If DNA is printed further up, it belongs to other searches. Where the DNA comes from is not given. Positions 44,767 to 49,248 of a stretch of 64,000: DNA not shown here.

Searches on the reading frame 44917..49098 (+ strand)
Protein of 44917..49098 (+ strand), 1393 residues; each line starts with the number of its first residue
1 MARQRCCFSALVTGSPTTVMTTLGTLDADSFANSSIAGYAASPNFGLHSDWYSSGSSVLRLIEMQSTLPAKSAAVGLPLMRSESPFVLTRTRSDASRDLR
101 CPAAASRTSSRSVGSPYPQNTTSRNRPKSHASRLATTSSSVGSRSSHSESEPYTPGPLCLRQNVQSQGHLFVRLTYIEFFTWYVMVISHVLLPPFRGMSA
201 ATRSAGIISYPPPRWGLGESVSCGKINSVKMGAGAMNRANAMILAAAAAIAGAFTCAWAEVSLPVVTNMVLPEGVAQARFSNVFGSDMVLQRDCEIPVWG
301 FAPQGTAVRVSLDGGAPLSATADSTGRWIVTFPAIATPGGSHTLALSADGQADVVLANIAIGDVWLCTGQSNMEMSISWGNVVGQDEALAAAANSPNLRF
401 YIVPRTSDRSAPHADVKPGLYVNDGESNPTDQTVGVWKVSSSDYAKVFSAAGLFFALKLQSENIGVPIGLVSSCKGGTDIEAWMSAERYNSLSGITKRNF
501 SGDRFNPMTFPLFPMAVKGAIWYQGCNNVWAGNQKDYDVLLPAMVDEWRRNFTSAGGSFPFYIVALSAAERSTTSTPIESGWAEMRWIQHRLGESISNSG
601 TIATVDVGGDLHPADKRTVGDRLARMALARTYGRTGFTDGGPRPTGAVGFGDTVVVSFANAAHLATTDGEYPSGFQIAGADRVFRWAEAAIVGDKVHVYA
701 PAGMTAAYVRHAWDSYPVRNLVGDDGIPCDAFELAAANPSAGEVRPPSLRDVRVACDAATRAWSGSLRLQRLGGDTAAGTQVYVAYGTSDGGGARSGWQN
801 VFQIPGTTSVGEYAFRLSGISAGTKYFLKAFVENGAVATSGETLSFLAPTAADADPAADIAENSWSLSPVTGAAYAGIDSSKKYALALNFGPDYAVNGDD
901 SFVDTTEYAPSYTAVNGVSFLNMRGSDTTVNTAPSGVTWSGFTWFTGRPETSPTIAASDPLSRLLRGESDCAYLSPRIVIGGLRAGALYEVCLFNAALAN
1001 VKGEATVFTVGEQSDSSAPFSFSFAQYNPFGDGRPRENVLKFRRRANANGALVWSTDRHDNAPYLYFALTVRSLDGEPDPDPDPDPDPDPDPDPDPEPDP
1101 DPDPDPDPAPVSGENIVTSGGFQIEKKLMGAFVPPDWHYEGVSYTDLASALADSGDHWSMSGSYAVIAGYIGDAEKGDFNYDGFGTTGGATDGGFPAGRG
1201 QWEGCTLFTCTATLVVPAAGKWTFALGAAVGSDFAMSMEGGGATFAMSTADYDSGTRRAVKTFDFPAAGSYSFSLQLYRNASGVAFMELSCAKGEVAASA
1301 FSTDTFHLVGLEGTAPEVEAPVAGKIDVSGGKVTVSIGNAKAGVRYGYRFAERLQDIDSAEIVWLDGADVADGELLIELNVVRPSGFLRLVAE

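Call 52: search_protein_families(library=pfam, proteins=[window:44917-49098:+], max_evalue=0.001)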
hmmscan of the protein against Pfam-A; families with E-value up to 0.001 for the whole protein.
window:44917-49098:+ (1393 aa): 2 families
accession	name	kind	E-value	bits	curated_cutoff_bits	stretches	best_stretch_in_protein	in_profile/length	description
PF03629.24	SASA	-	2.7e-13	50.5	24.8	1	363-608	3-200/226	Carbohydrate esterase, sialic acid-specific acetylesterase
PF05887.16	Trypan_PARP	-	0.00061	20.2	100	0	1077-1110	76-109/134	Procyclic acidic repetitive protein (PARP)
